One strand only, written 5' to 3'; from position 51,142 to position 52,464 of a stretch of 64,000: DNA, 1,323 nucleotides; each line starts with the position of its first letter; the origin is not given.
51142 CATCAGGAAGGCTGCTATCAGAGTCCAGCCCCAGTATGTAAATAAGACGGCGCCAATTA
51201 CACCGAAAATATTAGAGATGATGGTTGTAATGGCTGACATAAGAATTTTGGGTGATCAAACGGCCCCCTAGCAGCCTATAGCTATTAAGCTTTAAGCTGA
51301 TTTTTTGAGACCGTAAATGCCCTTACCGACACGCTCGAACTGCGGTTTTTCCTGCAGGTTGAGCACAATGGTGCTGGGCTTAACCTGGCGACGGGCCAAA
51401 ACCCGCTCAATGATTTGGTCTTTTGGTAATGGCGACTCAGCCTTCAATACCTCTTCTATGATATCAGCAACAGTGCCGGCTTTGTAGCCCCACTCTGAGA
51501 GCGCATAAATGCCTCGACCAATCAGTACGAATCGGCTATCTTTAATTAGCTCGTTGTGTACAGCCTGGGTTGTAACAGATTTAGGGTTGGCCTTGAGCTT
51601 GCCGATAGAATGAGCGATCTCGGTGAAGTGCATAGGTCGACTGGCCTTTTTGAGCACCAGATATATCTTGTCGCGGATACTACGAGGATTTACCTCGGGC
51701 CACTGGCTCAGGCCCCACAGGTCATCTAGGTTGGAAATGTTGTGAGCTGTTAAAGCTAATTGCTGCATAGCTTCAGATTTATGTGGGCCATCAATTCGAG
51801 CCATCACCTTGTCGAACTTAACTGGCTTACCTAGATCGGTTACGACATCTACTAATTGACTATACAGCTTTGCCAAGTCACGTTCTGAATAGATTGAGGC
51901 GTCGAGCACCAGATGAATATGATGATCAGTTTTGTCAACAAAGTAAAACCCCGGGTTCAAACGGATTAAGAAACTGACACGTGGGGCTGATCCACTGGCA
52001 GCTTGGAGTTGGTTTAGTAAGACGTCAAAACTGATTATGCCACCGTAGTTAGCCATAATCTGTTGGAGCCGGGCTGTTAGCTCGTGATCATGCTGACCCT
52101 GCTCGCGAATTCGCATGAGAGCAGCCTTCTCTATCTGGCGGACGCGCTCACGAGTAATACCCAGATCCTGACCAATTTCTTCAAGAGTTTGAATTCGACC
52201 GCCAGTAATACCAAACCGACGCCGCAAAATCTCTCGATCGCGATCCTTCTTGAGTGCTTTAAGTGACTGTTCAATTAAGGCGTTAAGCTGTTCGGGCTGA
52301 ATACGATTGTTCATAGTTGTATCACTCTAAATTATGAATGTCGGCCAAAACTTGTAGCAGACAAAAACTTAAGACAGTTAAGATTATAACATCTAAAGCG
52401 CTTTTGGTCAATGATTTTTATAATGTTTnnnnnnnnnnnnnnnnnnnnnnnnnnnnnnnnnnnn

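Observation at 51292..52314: Unusual protein: N-terminal sigma-70 region-4 HTH fused to two HARE-HTH-like domains, encoded next to topA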

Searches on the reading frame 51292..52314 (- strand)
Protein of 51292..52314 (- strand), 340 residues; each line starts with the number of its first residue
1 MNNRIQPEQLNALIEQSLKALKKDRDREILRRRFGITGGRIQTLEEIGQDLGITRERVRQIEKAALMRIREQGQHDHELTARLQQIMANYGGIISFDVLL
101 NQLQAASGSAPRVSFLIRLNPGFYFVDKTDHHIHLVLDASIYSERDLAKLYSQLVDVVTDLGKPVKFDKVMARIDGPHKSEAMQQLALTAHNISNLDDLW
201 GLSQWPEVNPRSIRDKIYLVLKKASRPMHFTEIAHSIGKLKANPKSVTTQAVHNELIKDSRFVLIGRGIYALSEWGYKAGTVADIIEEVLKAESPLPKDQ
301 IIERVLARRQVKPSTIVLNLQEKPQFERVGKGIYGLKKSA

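Call 3: search_protein_families(library=pfam, proteins=[window:51292-52314:-], max_evalue=1)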
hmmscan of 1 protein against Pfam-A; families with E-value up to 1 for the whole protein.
window:51292-52314:- (340 aa): 8 families
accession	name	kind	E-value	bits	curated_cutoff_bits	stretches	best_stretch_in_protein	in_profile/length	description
PF04545.22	Sigma70_r4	-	1.3e-14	53.8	24.1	1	24-71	7-50/50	Sigma-70, region 4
PF05066.19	HARE-HTH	-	3.5e-09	37.4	25.9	1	213-275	3-71/71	HB1, ASXL, restriction endonuclease HTH domain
PF11784.13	DUF3320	-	0.0045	17.4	25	1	280-307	10-37/50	Protein of unknown function (DUF3320)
PF16007.11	DUF4777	-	0.019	15.6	34.4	0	215-256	7-48/66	Domain of unknown function (DUF4777)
PF19895.4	DUF6368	-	0.096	13.2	25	1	72-106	92-127/184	Family of unknown function (DUF6368)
PF09929.15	DUF2161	-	0.099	13.2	27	0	318-338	93-113/118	Putative PD-(D/E)XK phosphodiesterase (DUF2161)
PF16509.11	KORA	-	0.15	12.7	26.7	1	45-72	34-61/84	TrfB plasmid transcriptional repressor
PF18833.7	TPR_22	-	0.2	12.5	27.2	1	139-160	63-84/92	Tetratricopeptide repeat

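Call 4: search_protein_families(library=ncbifam, proteins=[window:51292-52314:-], max_evalue=1)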
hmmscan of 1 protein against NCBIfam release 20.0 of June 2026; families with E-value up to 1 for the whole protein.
window:51292-52314:- (340 aa): 38 families (the best 25 are shown)
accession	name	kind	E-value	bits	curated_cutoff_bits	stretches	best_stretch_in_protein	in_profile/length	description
NF004207.0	PRK05657.1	equivalog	7.3e-15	55.1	394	1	3-72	248-316/329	RNA polymerase sigma factor RpoS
TIGR02394.1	rpoS_proteo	equivalog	1.9e-14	53.8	378.7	1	3-72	205-273/285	RNA polymerase sigma factor RpoS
NF041931.2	MzaA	equivalog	2.4e-14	53.1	800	1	4-72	637-704/726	MZA anti-phage system associated sigma-70 family RNA polymerase sigma factor MzaA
NF005643.0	PRK07406.1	equivalog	6.3e-14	51.8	500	1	10-71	325-385/397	RNA polymerase sigma factor RpoD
NF004208.0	PRK05658.1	equivalog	7.4e-14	51.6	555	1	7-71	555-618/631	RNA polymerase sigma factor RpoD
TIGR02393.1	RpoD_Cterm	equivalog_domain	1.1e-13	51.4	354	1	4-74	160-229/238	RNA polymerase sigma factor RpoD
NF006666.0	PRK09210.1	equivalog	3.9e-13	49.4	572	1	14-72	302-359/370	RNA polymerase sigma factor RpoD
TIGR02997.1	Sig70-cyanoRpoD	subfamily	1.1e-12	47.8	384.5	1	4-70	233-298/298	RNA polymerase sigma factor, RpoD/SigA family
NF004562.0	PRK05901.1-4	equivalog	1.7e-11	43.4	779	1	15-72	487-543/571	RNA polymerase sigma factor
NF005920.0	PRK07921.1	subfamily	2.8e-11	43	464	1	8-75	254-320/328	RNA polymerase sigma factor SigB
NF005785.0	PRK07598.1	equivalog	4.9e-11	42.1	554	1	7-72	337-401/415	RNA polymerase sigma factor SigC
NF004560.0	PRK05901.1-1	equivalog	1.5e-10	40.8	711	1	16-71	450-504/516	RNA polymerase sigma factor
NF004566.0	PRK05901.2-4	equivalog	2.8e-10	39.9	531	1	8-71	368-432/448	RNA polymerase sigma factor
NF005642.0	PRK07405.1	subfamily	2.9e-10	39.9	524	1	13-75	250-311/318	RNA polymerase sigma factor SigD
NF004561.0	PRK05901.1-3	equivalog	4e-09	36.1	582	1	15-71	470-525/537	RNA polymerase sigma factor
TIGR04567.1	RNAP_delt_lowGC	equivalog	2.2e-08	34.1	42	1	215-275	7-70/83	DNA-directed RNA polymerase subunit delta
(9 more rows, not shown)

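Call 5: find_homologous_proteins(query=window:51292-52314:-, max_evalue=0.001)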
Query window:51292-52314:- (340 aa): 7888 proteins with E <= 0.001 among 8000 candidates; the best 120 are listed.
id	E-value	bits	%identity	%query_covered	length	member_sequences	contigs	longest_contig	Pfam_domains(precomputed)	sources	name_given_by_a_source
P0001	2.1e-219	745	100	100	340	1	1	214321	PF04545.23,PF05066.20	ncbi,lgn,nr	ncbi:hypothetical protein HYX70_00845 [Candidatus Saccharibacteria bacterium]|nr:hypothetical protei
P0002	2.4e-181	620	81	100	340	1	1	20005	PF04545.23,PF05066.20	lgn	-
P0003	1.1e-177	608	80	100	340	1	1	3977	PF04545.23,PF05066.20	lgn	-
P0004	8.0e-177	605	79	100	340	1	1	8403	PF04545.23,PF05066.20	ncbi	-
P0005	2.4e-171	587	77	100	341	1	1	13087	PF04545.23,PF05066.20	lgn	-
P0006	5.4e-130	451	62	99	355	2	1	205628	PF04545.23,PF05066.20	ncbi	-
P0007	1.1e-129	450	62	99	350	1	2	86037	PF04545.23,PF05066.20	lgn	-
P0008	6.9e-129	448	63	98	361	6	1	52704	PF04545.23,PF05066.20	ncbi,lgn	-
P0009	1.5e-128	447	62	98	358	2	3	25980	PF04545.23,PF05066.20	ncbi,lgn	-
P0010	2.0e-128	446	61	100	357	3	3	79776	PF04545.23,PF05066.20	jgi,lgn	-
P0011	2.0e-128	446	62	99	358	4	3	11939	PF04545.23,PF05066.20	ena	-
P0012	5.6e-128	445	62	97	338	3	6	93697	PF04545.23,PF05066.20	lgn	-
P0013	1.0e-127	444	62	98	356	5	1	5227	PF04545.23,PF05066.20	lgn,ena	-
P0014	1.3e-127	443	61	98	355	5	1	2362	PF04545.23,PF05066.20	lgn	-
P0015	1.7e-127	443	62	99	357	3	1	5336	PF04545.23,PF05066.20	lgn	-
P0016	3.5e-127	442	62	98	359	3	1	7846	PF04545.23,PF05066.20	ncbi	-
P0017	3.6e-127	442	61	99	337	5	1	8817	PF04545.23,PF05066.20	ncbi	-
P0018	4.6e-127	442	62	99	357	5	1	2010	PF04545.23,PF05066.20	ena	-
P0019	4.7e-127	442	61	99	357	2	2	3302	PF04545.23,PF05066.20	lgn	-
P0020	4.8e-127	442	62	99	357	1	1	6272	PF04545.23,PF05066.20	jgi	jgi:hypothetical protein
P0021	6.3e-127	441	63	97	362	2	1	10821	PF04545.23,PF05066.20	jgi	jgi:DNA-directed RNA polymerase delta subunit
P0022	6.7e-127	441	61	99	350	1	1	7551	PF04545.23,PF05066.20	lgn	-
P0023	8.1e-127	441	61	99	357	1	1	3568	PF04545.23,PF05066.20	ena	-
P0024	1.0e-126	441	62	97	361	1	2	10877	PF04545.23,PF05066.20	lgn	-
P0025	1.0e-126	441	61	99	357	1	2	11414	PF04545.23,PF05066.20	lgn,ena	-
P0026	1.3e-126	440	62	99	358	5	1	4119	PF04545.23,PF05066.20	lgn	-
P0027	2.8e-126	439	60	97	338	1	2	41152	PF04545.23,PF05066.20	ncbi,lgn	-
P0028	6.1e-126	438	60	98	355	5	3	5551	PF04545.23,PF05066.20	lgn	-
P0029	8.7e-126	438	62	96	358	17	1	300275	PF04545.23,PF05066.20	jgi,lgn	-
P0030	9.1e-126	437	62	98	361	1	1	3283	PF04545.23,PF05066.20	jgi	jgi:hypothetical protein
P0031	1.3e-125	437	60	99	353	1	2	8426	PF04545.23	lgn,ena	-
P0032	1.7e-125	437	62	98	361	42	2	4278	PF04545.23,PF05066.20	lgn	-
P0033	4.0e-125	435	60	98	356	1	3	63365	PF04545.23,PF05066.20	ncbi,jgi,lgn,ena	-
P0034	4.1e-125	435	62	96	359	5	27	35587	PF04545.23,PF05066.20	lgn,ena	-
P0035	7.6e-124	431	59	99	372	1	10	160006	PF04545.23,PF05066.20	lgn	-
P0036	1.7e-123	430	60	99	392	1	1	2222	PF04545.23,PF05066.20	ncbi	-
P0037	2.1e-123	430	59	98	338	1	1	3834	PF04545.23,PF05066.20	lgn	-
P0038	2.2e-123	430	58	98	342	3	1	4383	PF04545.23,PF05066.20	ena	-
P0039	2.5e-123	429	60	97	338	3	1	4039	PF04545.23,PF05066.20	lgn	-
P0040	1.2e-122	427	60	99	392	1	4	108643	PF04545.23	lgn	-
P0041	2.7e-122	426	58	98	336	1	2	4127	PF04545.23,PF05066.20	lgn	-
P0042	6.2e-122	425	60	98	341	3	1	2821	PF04545.23,PF05066.20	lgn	-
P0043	9.1e-122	424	59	98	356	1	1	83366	PF04545.23,PF05066.20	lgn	-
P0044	9.8e-122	424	59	98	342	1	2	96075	PF04545.23,PF05066.20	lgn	-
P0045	1.4e-121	424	58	98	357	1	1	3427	PF04545.23,PF05066.20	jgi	-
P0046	1.5e-121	424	60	98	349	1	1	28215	PF04545.23,PF05066.20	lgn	-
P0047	6.1e-121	422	60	98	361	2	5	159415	PF04545.23,PF05066.20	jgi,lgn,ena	-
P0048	7.3e-121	421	58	98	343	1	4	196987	PF04545.23,PF05066.20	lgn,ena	-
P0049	7.6e-121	421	58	99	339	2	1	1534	PF04545.23,PF05066.20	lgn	-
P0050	1.1e-120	421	58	98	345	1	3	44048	PF04545.23,PF05066.20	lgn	-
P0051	1.4e-120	420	58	97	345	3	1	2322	PF04545.23,PF05066.20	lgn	-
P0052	1.5e-120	420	59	98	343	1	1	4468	PF04545.23,PF05066.20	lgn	-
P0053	2.5e-120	420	57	99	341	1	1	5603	PF04545.23,PF05066.20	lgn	-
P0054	4.5e-120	419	58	98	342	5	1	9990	PF04545.23,PF05066.20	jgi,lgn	jgi:DNA-directed RNA polymerase delta subunit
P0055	5.2e-120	419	57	98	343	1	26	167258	PF04545.23,PF05066.20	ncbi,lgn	-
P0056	5.7e-120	418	58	98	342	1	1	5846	PF04545.23,PF05066.20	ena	-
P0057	6.4e-120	418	59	98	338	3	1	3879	PF04545.23,PF05066.20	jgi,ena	jgi:hypothetical protein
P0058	3.2e-119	416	57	99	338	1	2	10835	PF04545.23,PF05066.20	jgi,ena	jgi:hypothetical protein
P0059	3.8e-119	416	58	98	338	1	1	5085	PF04545.23,PF05066.20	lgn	-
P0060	5.0e-119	415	58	98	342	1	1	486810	PF04545.23,PF05066.20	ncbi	-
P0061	6.8e-119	415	59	96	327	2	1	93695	PF04545.23,PF05066.20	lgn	-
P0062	7.2e-119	415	58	97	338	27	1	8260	PF04545.23,PF05066.20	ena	-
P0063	7.6e-119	415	58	98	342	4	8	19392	PF04545.23,PF05066.20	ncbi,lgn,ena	-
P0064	9.2e-119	414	58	98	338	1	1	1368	PF04545.23,PF05066.20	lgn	-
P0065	1.1e-118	414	57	98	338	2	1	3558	PF04545.23,PF05066.20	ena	-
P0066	1.7e-118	414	57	97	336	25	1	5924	PF04545.23,PF05066.20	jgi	jgi:hypothetical protein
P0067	2.2e-118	413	59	97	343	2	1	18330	PF04545.23,PF05066.20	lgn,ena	-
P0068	4.9e-118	412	58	97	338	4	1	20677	PF04545.23,PF05066.20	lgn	-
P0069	5.2e-118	412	57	98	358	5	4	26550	PF16007.12,PF04545.23,PF05066.20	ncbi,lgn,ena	-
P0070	5.5e-118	412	57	98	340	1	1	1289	PF04545.23,PF05066.20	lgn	-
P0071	5.9e-118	412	57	99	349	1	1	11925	PF04545.23,PF05066.20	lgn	-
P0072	1.2e-117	411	56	98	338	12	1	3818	PF04545.23,PF05066.20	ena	-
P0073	1.8e-117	410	57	97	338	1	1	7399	PF04545.23,PF05066.20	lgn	-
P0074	2.0e-117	410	56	98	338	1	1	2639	PF04545.23,PF05066.20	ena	-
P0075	3.2e-117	409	56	99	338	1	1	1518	PF04545.23,PF05066.20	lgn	-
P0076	4.1e-117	409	57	97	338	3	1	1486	PF04545.23,PF05066.20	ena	-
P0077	9.5e-117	408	58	96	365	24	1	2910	PF04545.23,PF05066.20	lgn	-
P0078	1.0e-116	408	58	98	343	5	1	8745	PF04545.23,PF05066.20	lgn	-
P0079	2.3e-116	407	56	98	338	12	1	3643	PF04545.23,PF05066.20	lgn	-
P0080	3.2e-116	406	58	96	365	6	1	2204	PF04545.23,PF05066.20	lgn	-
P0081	3.8e-116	406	56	98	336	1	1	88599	PF04545.23,PF05066.20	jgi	-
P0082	6.6e-116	405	58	95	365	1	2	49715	PF04545.23,PF05066.20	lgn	-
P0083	1.5e-115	404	57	98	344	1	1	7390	PF04545.23,PF05066.20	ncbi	-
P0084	1.5e-115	404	57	97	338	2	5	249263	PF04545.23,PF05066.20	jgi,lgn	-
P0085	2.0e-115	403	59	97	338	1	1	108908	PF04545.23,PF05066.20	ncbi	-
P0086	2.0e-115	403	57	98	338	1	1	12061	PF04545.23,PF05066.20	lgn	-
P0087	2.1e-115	403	56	98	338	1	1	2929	PF04545.23,PF05066.20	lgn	-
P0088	2.3e-115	403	59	97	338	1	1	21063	PF04545.23,PF05066.20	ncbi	-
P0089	2.5e-115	403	57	98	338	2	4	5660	PF04545.23,PF05066.20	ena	-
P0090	2.5e-115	403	56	97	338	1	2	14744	PF04545.23,PF05066.20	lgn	-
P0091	2.9e-115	403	56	98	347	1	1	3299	PF04545.23,PF05066.20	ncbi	-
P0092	4.3e-115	402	57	97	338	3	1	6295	PF04545.23,PF05066.20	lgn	-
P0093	5.0e-115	402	57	97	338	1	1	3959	PF04545.23,PF05066.20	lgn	-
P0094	2.2e-114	400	56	98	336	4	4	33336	PF04545.23,PF05066.20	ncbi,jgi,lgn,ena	-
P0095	2.6e-114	400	57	96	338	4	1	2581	PF04545.23,PF05066.20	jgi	jgi:hypothetical protein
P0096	4.2e-114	399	55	97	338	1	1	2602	PF04545.23,PF05066.20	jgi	-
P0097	4.3e-114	399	55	97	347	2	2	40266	PF04545.23,PF05066.20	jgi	-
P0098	1.9e-113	397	56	97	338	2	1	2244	PF04545.23,PF05066.20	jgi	jgi:hypothetical protein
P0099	2.1e-113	397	55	97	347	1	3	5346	PF04545.23,PF05066.20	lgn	-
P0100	3.1e-113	396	57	96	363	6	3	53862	PF04545.23,PF05066.20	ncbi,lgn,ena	-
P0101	7.4e-113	395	55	98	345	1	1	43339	PF04545.23,PF05066.20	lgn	-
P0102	9.1e-113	395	55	98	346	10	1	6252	PF04545.23,PF05066.20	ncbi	-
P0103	2.0e-112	394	56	98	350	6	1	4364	PF04545.23,PF05066.20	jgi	-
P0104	2.7e-112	393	54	98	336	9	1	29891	PF04545.23,PF05066.20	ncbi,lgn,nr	ncbi:hypothetical protein EXS53_00490 [Patescibacteria group bacterium]|nr:hypothetical protein [Pat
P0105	3.9e-112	393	55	98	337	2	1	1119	PF04545.23,PF05066.20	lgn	-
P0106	4.1e-112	393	53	97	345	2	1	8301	PF04545.23,PF05066.20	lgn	-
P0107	5.1e-112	392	56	97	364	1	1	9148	PF04545.23,PF05066.20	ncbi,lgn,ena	-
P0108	5.4e-112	392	56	96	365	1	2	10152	PF04545.23,PF05066.20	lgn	-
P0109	9.1e-112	391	55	98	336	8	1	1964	PF04545.23,PF05066.20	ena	-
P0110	2.1e-111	390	57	96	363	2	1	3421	PF04545.23,PF05066.20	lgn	-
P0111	2.7e-111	390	54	99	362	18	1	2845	PF04545.23,PF05066.20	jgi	jgi:DNA-directed RNA polymerase delta subunit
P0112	5.9e-111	389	55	97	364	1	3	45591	PF04545.23,PF05066.20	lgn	-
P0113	7.0e-111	389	57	96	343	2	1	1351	PF04545.23,PF05066.20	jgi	jgi:DNA-directed RNA polymerase delta subunit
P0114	1.9e-110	387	56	96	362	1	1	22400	PF04545.23,PF05066.20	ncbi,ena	ncbi:MAG: sigma factor-like helix-turn-helix DNA-binding protein [bacterium]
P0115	3.5e-110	386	54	99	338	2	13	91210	PF04545.23,PF05066.20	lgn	-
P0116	1.2e-109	385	55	98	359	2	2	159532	PF04545.23,PF05066.20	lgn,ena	-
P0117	4.1e-109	383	55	96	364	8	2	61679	PF04545.23,PF05066.20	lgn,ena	-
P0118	6.1e-109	382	54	96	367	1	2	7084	PF04545.23,PF05066.20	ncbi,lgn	-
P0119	1.2e-108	381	56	99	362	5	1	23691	PF04545.23,PF05066.20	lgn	-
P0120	1.2e-108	381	53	97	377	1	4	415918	PF04545.23,PF05066.20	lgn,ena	-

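Call 20: find_related_loci(query=A1, collection=genome_contigs, flank=6000)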
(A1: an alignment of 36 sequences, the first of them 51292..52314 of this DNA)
Query A1 (340 aa) in genome_contigs; peptide patterns used: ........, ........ (x = any residue, [..] = any of these).
600 stretches matched a pattern (row limit reached: there are more); 462 encode a relative of the query (tblastn E <= 1e-3); the best 80 are kept; 80 distinct loci.
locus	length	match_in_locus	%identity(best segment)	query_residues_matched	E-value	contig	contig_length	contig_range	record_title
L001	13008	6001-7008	63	3-338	4e-138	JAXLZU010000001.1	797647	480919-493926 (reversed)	MAG: Candidatus Saccharibacteria bacterium isolate STL-PAT10 C2.14.fa-1, whole genome shotgun sequence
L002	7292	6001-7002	63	3-336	3e-138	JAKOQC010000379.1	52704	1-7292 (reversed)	MAG: bacterium isolate all_maxbin.105 k201_1141595, whole genome shotgun sequence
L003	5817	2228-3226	62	5-337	1e-137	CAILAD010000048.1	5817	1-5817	uncultured bacterium isolate Umea_bin-07027 genome assembly, contig: bin-07027:48/49, whole genome shotgun sequence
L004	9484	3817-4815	62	5-337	2e-136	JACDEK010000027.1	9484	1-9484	MAG: Candidatus Saccharibacteria bacterium isolate MGR_bin358 SD2903_NODE_1152_length_9484_cov_0.820776, whole genome sh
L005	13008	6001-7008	61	3-338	3e-135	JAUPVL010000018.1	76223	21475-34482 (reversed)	MAG: Patescibacteria group bacterium isolate erpe_2018_sw_30hr_WHONDRS-SW48-000095_B_bin.41 scaffold_328214, whole genom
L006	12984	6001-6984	62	10-336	8e-134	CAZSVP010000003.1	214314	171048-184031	MAG TPA_asm: uncultured Candidatus Saccharibacteria bacterium isolate SRP173033_co1_288 genome assembly, contig: NODE_46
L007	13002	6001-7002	57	6-339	2e-129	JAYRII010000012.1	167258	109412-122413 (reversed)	MAG: Candidatus Saccharimonadia bacterium isolate SZ_szas25bin.4 k141_1158107, whole genome shotgun sequence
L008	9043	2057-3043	59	8-336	6e-123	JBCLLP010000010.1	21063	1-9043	Candidatus Saccharimonadia bacterium isolate SLM_LV1_0208-P14 Node_10_length_21063_cov_33.353923, whole genome shotgun s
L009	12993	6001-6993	55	10-340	2e-116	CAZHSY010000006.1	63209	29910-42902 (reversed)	MAG TPA_asm: uncultured Candidatus Saccharibacteria bacterium isolate SRP170004_co1_321 genome assembly, contig: NODE_54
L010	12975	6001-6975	56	13-337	4e-116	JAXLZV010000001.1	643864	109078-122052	MAG: Candidatus Saccharibacteria bacterium isolate STL-PAT11 C3.191.fa-1, whole genome shotgun sequence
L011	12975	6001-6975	48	14-337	3e-94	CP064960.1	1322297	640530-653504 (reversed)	MAG: bacterium isolate Aved_18-Q3-R54-62_BAT3C.16_uni chromosome, complete genome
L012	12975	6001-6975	47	14-337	9e-92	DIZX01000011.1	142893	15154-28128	MAG TPA_asm: Patescibacteria group bacterium UBA6017 UBA6017_contig_56, whole genome shotgun sequence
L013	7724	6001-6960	47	18-336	6e-91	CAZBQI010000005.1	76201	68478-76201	MAG TPA_asm: uncultured Candidatus Saccharibacteria bacterium isolate binchicken_co105_30 genome assembly, contig: NODE_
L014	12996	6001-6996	48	9-339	7e-91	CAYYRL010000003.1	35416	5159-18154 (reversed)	MAG TPA_asm: uncultured Candidatus Saccharimonadales bacterium isolate SRP200132_co2_252 genome assembly, contig: NODE_9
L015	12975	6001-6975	46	15-337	4e-88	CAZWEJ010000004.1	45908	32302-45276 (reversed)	MAG TPA_asm: uncultured Candidatus Saccharimonadales bacterium isolate SRP133034_co1_271 genome assembly, contig: NODE_5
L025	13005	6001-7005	38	9-336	3e-68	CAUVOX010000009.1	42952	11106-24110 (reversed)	MAG TPA_asm: uncultured Candidatus Saccharibacteria bacterium isolate SRR13061549_bin.8_MetaWRAP_v1.3_MAG genome assembl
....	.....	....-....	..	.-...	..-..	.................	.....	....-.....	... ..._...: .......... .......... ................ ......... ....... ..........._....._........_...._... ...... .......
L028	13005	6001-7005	38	9-336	1e-67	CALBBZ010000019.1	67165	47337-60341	MAG TPA_asm: uncultured Candidatus Saccharibacteria bacterium isolate ERR589445_bin.44_CONCOCT_v1.1_MAG genome assembly,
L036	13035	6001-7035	40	6-338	6e-65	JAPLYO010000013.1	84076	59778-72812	MAG: Candidatus Peregrinibacteria bacterium isolate LacPavin_0818_WC45_MAG_45_40 LacPavin_0818_WC45_scaffold_639683, who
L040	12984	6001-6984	38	24-338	1e-63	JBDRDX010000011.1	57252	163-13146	MAG: Patescibacteria group bacterium isolate MEGAHIT-group-1.284 k141_8921831, whole genome shotgun sequence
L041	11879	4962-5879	41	25-339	3e-63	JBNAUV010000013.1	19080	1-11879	MAG: Minisyncoccales bacterium isolate Kamch4342-D-MF-021 bin12.fa-13, whole genome shotgun sequence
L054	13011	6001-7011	38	9-334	4e-61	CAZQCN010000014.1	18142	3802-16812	MAG TPA_asm: uncultured Candidatus Peribacteria bacterium isolate SRP286056_co1_780 genome assembly, contig: NODE_3702_l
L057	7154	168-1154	36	24-339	2e-61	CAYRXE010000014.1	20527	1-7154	MAG TPA_asm: uncultured Candidatus Peribacteria bacterium isolate SRP342105_co2_246 genome assembly, contig: NODE_2628_l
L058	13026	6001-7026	38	10-339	5e-61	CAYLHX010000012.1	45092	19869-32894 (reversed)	MAG TPA_asm: uncultured Candidatus Peribacteria bacterium isolate SRP093185_co1_81 genome assembly, contig: NODE_337_len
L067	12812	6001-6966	37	18-339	5e-60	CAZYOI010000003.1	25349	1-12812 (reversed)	MAG TPA_asm: uncultured Candidatus Saccharibacteria bacterium isolate SRP141376_co1_120 genome assembly, contig: NODE_43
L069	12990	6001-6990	37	24-339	4e-60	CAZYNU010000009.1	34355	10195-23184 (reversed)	MAG TPA_asm: uncultured Candidatus Peribacteria bacterium isolate SRP298887_co1_7 genome assembly, contig: NODE_972_leng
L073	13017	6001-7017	36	17-339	8e-60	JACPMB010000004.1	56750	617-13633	MAG: Candidatus Peregrinibacteria bacterium isolate NC_groundwater_536_Ag_S-0.1um_55_10 S35_SO-1_scaffold_84494, whole g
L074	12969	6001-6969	39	25-334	6e-60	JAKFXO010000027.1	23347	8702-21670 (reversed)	MAG: Candidatus Peribacterales bacterium isolate ND3_Bin_28 ND3_0000422, whole genome shotgun sequence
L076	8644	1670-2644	39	25-336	5e-65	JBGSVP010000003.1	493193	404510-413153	MAG: Candidatus Gracilibacteria bacterium isolate JTS-AC46 k141_743012, whole genome shotgun sequence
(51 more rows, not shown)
